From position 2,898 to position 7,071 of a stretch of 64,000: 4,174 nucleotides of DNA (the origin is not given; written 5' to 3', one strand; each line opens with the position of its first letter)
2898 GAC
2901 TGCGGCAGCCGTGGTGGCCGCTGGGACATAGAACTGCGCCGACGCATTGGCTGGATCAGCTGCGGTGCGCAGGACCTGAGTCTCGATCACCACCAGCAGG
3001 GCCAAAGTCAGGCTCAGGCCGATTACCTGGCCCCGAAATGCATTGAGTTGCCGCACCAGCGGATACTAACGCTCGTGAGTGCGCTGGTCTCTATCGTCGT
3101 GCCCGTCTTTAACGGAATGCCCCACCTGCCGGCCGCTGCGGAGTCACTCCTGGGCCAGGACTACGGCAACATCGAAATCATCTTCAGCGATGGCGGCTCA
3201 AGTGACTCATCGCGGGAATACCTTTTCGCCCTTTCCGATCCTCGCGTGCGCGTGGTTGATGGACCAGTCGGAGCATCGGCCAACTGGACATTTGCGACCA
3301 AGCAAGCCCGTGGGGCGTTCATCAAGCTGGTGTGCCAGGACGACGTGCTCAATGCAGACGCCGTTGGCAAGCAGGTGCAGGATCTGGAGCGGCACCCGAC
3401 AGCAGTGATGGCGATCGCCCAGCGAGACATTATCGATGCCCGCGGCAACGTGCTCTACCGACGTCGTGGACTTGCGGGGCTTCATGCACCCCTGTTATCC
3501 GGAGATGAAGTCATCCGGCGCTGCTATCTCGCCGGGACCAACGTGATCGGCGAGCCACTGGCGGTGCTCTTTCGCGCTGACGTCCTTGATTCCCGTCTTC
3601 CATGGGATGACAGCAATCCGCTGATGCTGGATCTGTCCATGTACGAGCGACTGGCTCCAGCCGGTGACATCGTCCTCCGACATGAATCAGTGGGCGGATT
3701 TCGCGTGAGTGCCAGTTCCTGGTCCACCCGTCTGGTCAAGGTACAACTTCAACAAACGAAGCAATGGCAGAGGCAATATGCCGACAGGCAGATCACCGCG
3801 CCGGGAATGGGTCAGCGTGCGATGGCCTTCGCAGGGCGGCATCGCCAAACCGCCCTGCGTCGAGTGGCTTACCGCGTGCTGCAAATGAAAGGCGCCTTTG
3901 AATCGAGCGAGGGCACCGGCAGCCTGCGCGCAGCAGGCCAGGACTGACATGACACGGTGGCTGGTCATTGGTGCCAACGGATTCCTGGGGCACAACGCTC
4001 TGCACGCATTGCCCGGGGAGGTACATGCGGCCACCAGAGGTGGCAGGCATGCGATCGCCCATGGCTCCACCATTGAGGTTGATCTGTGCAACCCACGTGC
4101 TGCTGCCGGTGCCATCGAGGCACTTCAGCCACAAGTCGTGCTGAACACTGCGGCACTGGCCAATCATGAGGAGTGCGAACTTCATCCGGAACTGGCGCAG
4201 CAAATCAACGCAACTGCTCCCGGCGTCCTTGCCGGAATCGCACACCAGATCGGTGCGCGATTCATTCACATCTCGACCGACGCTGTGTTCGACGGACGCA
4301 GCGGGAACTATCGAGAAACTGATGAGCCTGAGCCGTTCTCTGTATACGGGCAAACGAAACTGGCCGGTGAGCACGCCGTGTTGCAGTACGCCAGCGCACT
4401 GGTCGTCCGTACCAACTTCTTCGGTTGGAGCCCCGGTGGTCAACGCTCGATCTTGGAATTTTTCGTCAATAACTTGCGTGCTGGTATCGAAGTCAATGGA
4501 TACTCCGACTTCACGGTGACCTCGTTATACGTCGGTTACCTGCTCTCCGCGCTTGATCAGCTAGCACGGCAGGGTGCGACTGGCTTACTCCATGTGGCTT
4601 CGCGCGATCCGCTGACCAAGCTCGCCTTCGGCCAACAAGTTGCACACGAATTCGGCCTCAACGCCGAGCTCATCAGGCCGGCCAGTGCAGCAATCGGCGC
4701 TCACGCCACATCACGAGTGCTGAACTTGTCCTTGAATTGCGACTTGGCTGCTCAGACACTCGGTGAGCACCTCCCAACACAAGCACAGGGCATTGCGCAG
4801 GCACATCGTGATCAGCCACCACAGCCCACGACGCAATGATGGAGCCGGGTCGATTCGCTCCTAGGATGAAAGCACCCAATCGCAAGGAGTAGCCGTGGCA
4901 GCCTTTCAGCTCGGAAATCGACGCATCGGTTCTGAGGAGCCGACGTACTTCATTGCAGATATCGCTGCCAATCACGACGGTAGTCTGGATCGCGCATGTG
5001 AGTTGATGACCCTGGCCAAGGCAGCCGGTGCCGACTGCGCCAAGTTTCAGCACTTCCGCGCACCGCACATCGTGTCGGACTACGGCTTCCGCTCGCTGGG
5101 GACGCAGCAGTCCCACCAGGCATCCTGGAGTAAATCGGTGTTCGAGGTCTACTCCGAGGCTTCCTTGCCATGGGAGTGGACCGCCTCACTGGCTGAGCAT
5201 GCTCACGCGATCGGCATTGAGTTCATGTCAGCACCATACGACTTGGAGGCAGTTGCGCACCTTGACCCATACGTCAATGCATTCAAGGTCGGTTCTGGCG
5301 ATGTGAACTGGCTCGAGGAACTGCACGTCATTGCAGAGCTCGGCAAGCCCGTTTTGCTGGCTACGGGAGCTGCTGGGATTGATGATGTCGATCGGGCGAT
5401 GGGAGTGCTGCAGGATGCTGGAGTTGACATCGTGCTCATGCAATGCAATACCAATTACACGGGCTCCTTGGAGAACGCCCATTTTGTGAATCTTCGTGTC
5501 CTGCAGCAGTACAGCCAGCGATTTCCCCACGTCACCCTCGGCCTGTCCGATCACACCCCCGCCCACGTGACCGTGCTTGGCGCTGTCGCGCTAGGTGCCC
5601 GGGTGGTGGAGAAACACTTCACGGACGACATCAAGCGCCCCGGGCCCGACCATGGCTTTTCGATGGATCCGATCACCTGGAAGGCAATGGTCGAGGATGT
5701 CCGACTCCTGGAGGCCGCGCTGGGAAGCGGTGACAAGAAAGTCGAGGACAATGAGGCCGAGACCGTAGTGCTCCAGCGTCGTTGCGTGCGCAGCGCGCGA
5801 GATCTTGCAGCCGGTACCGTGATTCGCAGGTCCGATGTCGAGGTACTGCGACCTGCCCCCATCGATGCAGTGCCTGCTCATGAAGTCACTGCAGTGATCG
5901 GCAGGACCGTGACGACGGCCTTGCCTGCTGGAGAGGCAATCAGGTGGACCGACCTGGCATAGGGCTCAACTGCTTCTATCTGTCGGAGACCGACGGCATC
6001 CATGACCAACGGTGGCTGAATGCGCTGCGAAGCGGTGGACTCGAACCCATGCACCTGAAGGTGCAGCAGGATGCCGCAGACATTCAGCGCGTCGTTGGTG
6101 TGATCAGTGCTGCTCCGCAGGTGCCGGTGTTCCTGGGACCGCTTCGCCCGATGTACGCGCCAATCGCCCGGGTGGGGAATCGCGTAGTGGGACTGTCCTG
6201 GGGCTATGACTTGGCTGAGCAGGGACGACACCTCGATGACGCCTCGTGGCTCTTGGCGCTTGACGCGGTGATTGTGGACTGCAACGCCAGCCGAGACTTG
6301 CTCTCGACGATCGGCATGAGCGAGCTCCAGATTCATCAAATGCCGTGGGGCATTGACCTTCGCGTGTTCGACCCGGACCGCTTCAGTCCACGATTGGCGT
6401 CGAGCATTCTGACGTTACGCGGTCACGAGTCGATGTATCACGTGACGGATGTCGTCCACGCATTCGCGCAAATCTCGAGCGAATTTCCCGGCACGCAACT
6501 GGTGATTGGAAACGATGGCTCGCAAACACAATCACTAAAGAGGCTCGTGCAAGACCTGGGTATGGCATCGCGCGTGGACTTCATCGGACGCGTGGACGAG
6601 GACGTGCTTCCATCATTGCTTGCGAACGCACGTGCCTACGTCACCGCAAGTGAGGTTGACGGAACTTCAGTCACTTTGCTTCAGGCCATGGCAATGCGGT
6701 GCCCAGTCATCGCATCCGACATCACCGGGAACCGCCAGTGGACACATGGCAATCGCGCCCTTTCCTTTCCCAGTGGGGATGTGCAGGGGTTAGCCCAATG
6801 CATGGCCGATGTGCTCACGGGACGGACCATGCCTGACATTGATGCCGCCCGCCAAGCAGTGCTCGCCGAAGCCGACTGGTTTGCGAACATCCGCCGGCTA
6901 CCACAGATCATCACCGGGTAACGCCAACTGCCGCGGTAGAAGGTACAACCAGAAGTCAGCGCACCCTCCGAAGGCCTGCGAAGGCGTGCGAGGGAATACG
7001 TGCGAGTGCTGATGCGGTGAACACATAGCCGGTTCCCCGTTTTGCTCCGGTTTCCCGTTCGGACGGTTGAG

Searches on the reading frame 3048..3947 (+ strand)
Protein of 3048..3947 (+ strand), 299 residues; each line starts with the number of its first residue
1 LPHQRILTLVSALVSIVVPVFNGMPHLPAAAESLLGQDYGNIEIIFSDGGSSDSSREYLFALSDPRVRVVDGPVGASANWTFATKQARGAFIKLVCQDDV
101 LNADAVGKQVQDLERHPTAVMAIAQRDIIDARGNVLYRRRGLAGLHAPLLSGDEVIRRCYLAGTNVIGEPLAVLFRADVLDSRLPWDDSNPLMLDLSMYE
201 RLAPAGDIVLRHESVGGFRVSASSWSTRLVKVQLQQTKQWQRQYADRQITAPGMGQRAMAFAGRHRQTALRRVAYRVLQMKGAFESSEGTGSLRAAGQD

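Call 20: search_protein_families(library=pfam, max_evalue=0.00001, proteins=[window:3048-3947:+])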
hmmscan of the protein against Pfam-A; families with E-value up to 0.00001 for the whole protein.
window:3048-3947:+ (299 aa): 1 family
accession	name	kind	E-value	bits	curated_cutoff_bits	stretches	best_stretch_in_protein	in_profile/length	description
PF00535.33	Glycos_transf_2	-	7.4e-19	68.7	23.3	1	15-133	1-123/168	Glycosyl transferase family 2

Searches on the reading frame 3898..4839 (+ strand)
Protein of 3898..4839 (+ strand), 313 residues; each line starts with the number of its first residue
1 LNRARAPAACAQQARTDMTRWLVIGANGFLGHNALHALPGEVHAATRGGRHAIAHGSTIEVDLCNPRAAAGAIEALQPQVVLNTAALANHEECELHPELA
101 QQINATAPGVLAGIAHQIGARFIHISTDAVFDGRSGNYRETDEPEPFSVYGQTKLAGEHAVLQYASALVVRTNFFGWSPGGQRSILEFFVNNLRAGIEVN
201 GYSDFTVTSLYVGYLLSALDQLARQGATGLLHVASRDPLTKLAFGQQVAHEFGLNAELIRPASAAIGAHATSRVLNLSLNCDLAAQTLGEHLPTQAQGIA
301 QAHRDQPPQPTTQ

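Call 20: search_protein_families(library=pfam, max_evalue=0.00001, proteins=[window:3898-4839:+])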
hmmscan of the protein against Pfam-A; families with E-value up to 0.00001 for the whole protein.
window:3898-4839:+ (313 aa): 3 families
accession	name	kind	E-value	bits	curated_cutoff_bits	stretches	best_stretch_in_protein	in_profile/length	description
PF04321.23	RmlD_sub_bind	-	6.1e-46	157.2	27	1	21-302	3-281/287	RmlD substrate binding domain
PF01370.27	Epimerase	-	3e-21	76.4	20.9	1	21-168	1-160/240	NAD dependent epimerase/dehydratase family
PF16363.11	GDP_Man_Dehyd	-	1e-10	42.1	27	1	57-167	55-170/332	GDP-mannose 4,6 dehydratase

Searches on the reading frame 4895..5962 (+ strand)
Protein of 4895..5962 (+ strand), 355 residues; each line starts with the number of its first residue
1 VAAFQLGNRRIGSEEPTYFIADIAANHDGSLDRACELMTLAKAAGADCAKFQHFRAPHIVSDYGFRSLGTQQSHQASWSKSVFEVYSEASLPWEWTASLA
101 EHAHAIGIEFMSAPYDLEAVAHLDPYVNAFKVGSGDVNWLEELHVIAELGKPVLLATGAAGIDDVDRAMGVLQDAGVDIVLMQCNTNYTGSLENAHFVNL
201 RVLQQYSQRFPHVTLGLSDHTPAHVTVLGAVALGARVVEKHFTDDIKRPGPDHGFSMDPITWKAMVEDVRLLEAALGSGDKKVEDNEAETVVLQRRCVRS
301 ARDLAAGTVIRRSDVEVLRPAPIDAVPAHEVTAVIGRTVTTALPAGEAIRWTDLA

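Call 20: search_protein_families(library=pfam, max_evalue=0.00001, proteins=[window:4895-5962:+])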
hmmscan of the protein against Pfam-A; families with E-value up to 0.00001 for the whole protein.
window:4895-5962:+ (355 aa): 2 families
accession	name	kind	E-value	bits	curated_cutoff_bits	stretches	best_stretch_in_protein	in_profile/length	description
PF03102.20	NeuB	-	2.4e-67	227.4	22.1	1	38-281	2-241/241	NeuB family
PF08666.17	SAF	-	3.2e-11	44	21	1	296-354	2-62/63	SAF domain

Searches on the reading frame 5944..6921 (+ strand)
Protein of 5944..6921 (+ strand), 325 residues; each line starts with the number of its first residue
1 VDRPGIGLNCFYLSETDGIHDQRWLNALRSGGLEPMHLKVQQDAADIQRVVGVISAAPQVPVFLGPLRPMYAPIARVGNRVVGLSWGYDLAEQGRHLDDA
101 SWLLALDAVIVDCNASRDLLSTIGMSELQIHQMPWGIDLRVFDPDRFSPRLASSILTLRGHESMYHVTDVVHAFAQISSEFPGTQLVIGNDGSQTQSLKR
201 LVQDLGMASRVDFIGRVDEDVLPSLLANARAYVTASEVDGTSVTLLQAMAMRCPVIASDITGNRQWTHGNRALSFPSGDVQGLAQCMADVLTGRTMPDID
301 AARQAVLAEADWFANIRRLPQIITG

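Call 20: search_protein_families(library=pfam, max_evalue=0.00001, proteins=[window:5944-6921:+])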
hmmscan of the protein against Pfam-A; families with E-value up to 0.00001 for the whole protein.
window:5944-6921:+ (325 aa): 2 families
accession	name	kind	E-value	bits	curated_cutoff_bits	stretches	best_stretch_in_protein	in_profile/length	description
PF13692.12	Glyco_trans_1_4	-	1.5e-21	77.6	27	1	167-292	17-141/142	Glycosyl transferases group 1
PF00534.26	Glycos_transf_1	-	4.4e-20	72.4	26.4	1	163-294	26-159/172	Glycosyl transferases group 1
